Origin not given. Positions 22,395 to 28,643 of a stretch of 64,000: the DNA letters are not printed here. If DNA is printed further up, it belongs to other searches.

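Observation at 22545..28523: A 1,983-aa VSP built from 26 perfectly identical 222-bp repeats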

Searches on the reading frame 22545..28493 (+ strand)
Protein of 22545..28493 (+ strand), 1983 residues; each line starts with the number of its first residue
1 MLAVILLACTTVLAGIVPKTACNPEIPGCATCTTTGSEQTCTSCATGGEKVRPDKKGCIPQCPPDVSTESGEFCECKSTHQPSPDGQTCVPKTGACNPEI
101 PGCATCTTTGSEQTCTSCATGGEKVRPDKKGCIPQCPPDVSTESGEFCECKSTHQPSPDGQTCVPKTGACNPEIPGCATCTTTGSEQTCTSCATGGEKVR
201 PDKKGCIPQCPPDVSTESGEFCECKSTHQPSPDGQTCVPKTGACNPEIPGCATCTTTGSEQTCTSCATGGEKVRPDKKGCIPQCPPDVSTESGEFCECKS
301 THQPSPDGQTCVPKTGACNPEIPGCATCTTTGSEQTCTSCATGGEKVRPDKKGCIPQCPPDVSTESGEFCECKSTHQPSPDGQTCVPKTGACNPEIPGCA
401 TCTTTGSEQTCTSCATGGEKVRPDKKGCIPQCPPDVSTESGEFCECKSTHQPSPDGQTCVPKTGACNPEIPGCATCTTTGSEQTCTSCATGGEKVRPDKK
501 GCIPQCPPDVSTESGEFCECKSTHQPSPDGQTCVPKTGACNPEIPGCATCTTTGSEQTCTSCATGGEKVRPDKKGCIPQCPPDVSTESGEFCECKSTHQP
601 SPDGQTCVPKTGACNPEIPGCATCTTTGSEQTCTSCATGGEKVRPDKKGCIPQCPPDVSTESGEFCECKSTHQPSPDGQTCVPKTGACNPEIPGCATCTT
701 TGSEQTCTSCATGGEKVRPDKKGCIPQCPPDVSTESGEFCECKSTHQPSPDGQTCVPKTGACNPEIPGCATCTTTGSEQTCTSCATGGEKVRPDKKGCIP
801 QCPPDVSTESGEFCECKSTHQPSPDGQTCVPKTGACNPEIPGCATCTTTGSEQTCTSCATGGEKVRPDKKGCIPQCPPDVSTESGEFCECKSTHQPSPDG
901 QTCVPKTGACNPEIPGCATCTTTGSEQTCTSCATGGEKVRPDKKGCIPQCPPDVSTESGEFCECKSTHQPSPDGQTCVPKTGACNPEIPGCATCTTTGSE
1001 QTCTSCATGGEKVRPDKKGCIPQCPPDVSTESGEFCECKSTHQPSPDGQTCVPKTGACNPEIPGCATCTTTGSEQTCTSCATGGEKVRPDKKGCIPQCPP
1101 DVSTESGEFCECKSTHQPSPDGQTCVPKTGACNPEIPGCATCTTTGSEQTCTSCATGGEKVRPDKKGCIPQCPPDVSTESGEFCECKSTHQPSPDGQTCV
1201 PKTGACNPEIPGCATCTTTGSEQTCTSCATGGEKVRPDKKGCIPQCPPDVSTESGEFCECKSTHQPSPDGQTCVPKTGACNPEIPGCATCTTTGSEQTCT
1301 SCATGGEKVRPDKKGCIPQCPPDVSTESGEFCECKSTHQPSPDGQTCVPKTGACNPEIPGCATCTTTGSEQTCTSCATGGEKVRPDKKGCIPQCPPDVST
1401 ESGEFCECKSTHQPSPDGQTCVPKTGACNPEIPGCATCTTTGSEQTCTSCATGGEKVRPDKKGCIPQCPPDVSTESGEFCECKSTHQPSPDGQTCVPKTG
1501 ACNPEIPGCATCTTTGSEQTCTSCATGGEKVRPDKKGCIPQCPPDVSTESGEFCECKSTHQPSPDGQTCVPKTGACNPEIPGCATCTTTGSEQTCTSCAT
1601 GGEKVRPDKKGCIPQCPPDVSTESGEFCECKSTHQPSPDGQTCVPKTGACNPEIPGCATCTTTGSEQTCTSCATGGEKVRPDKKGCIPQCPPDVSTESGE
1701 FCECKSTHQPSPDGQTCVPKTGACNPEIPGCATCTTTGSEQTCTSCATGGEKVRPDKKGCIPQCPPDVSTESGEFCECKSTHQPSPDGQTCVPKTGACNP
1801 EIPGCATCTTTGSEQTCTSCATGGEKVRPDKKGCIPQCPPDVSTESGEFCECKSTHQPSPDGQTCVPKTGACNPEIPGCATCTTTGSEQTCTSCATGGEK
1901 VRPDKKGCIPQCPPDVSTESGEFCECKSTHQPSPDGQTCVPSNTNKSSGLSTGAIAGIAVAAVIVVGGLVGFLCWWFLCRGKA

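Call 8: list_cluster_members(proteins=[window:22545-28493:+])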
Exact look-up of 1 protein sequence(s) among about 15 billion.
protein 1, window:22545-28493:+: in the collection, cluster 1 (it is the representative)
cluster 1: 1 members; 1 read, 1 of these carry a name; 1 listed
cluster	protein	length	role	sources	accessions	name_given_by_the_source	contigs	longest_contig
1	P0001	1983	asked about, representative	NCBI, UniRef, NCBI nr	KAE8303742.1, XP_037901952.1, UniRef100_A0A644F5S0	VSP [Giardia duodenalis] | VSP n=1 Tax=Giardia intestinalis (strain ATCC 50803 / WB clone C6) TaxID=184922 ... | VSP [Giardia intestinalis]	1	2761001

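Call 28: find_homologous_proteins(query=P0001, max_evalue=1e-40)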
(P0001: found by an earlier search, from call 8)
Query P0001 (1983 aa): 5 proteins with E <= 1e-40 among 8000 candidates.
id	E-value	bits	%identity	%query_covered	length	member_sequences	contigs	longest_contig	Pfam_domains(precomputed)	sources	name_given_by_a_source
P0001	0.0e+0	4377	100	100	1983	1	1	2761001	PF03302.19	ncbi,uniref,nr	ncbi:VSP [Giardia duodenalis]|uniref:VSP n=1 Tax=Giardia intestinalis (strain ATCC 50803 / WB clone 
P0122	5.3e-192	658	43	51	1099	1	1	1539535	PF03302.19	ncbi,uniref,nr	ncbi:VSP [Giardia duodenalis]|uniref:VSP n=1 Tax=Giardia intestinalis (strain ATCC 50803 / WB clone 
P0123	1.1e-106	375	36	58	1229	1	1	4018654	PF08301.19,PF03302.19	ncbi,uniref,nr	ncbi:VSP [Giardia duodenalis]|uniref:VSP n=1 Tax=Giardia intestinalis (strain ATCC 50803 / WB clone 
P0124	1.8e-97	345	30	76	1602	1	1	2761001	PF12662.14,PF25314.2,PF03302.19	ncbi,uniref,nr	ncbi:VSP [Giardia duodenalis]|uniref:VSP n=1 Tax=Giardia intestinalis (strain ATCC 50803 / WB clone 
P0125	1.0e-94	336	31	90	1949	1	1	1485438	-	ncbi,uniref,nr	ncbi:VSP [Giardia duodenalis]|uniref:VSP n=1 Tax=Giardia intestinalis (strain ATCC 50803 / WB clone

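Call 48: find_encoding_contigs(protein=P0124, flank=1000, max_places=2)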
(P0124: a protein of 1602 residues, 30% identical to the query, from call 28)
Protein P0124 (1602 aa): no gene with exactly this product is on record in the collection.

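Call 49: find_encoding_contigs(protein=P0125, flank=1000, max_places=2)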
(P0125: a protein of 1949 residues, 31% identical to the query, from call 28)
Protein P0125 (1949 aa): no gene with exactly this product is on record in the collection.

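Call 50: find_encoding_contigs(protein=P0122, flank=1000, max_places=2)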
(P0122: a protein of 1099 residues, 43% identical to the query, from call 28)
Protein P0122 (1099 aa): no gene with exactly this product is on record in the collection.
